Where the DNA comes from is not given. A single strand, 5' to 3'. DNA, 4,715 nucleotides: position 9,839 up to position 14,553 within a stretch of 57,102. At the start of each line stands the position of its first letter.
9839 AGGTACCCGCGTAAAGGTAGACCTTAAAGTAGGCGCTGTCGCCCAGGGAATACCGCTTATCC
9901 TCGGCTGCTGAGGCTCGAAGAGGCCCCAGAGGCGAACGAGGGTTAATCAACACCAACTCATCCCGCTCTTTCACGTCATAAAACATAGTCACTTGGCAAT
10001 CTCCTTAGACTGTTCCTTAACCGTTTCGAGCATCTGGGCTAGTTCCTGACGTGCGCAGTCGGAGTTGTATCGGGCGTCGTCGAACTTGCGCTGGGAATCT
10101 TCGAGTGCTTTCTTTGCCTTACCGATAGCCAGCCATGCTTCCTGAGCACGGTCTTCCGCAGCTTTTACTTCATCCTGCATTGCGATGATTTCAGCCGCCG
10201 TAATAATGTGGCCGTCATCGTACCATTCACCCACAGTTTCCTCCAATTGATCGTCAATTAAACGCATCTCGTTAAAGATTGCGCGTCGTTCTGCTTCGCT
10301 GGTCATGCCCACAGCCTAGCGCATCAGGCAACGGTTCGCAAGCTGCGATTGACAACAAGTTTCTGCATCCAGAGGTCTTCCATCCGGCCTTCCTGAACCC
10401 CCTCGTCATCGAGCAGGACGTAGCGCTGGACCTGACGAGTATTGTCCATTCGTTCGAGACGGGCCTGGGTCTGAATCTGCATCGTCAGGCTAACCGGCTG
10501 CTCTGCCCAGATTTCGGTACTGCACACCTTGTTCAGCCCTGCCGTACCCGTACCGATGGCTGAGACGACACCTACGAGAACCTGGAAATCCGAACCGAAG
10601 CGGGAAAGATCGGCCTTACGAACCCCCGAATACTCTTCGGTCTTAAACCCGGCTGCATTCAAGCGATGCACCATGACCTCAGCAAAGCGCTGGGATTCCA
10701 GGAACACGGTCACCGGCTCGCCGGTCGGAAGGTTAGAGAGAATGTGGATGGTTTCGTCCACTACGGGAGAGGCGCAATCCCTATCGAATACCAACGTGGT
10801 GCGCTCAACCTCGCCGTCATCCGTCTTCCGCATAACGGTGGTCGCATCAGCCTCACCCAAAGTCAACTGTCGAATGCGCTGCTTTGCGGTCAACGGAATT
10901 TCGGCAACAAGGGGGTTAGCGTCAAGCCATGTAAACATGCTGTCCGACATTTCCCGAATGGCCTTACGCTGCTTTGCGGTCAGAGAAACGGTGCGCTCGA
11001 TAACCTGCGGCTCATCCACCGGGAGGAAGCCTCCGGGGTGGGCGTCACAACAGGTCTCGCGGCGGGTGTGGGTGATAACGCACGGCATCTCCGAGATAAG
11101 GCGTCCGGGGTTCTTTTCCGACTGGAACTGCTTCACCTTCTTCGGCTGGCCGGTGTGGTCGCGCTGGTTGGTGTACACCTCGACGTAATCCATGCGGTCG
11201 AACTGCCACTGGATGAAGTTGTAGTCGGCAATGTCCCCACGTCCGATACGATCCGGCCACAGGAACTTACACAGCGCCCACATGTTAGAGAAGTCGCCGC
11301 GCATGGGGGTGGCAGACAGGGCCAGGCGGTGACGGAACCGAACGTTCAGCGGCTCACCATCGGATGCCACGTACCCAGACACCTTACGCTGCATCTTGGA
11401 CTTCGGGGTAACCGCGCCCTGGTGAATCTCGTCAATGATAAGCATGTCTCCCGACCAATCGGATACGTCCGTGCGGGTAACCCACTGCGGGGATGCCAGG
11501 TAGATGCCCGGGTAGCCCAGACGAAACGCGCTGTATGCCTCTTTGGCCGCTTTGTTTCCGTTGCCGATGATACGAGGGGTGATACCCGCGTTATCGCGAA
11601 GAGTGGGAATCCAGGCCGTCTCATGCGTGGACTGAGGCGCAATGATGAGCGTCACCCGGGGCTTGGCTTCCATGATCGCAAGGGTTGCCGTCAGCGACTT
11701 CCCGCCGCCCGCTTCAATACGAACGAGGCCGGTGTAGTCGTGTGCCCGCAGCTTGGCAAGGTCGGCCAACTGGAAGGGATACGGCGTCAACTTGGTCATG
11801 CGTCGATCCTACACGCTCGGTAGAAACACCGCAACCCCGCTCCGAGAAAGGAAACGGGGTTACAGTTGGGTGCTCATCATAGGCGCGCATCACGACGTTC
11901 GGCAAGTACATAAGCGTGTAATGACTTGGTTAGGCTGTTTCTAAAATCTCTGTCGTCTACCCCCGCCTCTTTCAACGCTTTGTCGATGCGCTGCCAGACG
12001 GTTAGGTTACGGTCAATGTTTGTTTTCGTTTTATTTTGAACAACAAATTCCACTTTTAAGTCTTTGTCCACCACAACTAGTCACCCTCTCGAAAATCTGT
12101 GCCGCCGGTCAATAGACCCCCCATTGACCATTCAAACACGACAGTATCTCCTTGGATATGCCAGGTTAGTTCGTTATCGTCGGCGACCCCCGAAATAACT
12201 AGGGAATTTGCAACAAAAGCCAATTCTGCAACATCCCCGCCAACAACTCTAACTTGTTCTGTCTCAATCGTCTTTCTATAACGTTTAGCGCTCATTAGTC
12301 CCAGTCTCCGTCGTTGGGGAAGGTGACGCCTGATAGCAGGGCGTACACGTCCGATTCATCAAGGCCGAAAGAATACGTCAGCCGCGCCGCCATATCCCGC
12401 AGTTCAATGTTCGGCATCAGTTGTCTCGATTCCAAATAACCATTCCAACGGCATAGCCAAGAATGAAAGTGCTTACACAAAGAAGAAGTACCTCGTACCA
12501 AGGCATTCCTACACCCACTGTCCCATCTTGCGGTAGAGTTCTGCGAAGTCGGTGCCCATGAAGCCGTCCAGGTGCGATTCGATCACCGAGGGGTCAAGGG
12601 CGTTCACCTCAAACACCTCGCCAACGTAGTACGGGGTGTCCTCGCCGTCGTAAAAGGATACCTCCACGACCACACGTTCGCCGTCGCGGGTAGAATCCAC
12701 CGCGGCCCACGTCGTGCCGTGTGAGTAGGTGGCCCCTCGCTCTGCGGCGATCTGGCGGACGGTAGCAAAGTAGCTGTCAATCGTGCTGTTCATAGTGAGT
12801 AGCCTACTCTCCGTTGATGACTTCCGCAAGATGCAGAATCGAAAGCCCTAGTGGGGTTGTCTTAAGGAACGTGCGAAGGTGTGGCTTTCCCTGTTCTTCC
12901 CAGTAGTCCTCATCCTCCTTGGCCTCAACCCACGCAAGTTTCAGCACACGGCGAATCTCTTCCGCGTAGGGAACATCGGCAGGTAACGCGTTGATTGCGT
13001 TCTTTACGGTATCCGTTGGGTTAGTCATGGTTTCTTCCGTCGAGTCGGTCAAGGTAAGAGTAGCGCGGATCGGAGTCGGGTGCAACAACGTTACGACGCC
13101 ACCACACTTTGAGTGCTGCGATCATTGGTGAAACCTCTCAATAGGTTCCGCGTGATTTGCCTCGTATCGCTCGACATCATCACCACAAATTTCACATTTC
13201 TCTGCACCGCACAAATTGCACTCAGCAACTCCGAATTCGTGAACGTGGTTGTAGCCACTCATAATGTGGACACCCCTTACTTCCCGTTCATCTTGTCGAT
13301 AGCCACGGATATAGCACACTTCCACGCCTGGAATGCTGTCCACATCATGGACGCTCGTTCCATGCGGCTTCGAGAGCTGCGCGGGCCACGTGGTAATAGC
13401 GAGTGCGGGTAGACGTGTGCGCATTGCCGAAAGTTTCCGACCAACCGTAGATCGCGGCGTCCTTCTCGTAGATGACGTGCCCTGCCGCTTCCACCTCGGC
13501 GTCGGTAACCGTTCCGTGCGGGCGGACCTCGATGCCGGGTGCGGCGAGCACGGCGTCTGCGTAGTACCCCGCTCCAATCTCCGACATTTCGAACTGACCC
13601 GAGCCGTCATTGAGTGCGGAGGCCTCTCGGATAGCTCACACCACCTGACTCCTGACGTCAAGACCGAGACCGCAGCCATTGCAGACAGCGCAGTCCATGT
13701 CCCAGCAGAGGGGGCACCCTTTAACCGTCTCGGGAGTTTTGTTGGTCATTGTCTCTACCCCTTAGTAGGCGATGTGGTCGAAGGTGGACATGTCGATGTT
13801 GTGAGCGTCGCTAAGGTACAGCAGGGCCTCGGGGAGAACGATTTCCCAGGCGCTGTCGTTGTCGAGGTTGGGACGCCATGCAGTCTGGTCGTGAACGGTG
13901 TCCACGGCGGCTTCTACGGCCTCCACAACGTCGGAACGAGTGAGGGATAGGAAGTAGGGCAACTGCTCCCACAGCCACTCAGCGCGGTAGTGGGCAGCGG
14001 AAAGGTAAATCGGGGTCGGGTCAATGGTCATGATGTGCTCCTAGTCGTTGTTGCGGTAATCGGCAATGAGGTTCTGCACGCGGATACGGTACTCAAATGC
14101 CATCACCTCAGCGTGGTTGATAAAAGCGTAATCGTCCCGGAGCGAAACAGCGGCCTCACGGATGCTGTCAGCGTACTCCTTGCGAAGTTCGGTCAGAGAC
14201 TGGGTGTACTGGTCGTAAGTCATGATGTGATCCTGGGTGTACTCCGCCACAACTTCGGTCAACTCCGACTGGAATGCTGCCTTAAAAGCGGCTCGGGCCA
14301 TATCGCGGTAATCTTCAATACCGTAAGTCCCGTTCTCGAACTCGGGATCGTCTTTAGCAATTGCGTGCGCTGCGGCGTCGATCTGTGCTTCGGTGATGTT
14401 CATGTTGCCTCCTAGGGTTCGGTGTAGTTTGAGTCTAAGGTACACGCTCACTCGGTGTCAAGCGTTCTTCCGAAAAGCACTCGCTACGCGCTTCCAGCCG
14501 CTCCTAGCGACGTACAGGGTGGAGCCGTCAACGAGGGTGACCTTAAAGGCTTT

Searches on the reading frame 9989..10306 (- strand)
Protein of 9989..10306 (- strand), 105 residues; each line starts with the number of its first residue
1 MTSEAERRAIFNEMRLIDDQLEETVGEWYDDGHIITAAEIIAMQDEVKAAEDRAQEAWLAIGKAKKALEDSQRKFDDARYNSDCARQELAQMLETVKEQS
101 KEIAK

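Call 24: search_protein_families(library=pfam, max_evalue=0.01, proteins=[window:9989-10306:-])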
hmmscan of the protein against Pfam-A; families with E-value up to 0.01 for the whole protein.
window:9989-10306:- (105 aa): 1 family
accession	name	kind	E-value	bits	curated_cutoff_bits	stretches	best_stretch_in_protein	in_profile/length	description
PF06160.17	EzrA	-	0.00081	18.3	39.6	1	13-104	51-139/557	Septation ring formation regulator, EzrA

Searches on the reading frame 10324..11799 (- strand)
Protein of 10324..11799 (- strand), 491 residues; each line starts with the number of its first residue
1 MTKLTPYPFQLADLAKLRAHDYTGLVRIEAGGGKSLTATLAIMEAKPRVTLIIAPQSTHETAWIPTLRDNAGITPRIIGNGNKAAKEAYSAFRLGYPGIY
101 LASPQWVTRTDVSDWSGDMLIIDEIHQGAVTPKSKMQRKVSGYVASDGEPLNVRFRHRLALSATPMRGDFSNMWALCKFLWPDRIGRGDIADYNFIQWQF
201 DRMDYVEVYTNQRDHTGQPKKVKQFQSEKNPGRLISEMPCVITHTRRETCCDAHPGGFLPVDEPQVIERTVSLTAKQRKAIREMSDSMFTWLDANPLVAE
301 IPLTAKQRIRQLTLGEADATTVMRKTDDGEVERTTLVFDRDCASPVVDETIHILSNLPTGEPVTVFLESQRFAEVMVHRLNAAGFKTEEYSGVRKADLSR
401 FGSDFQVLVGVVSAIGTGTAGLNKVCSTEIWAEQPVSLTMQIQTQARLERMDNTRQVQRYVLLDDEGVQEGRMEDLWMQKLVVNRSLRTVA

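Call 23: search_protein_families(library=pfam, max_evalue=0.01, proteins=[window:10324-11799:-])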
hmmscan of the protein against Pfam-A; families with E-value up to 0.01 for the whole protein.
window:10324-11799:- (491 aa): 3 families
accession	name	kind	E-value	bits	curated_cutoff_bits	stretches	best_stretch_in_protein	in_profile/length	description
PF00176.29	SNF2-rel_dom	-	4.6e-05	23.1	24.9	1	39-186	40-184/290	SNF2-related domain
PF04851.21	ResIII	-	0.0012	19.2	22.5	1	16-166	18-163/164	Type III restriction enzyme, res subunit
PF00270.35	DEAD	-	0.0018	18.5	26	1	25-166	18-161/167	DEAD/DEAH box helicase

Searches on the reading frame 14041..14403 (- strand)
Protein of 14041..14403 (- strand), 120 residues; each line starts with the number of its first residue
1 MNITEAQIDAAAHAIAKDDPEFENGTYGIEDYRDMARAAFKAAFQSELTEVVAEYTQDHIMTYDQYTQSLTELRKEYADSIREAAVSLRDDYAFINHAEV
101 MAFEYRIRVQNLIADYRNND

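Call 23: search_protein_families(library=pfam, max_evalue=0.01, proteins=[window:14041-14403:-])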
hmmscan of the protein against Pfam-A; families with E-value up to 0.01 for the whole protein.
window:14041-14403:- (120 aa): 1 family
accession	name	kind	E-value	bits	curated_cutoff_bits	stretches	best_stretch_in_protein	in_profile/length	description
PF02958.26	EcKL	-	0.00051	19.9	22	1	6-98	125-220/294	Ecdysteroid kinase-like family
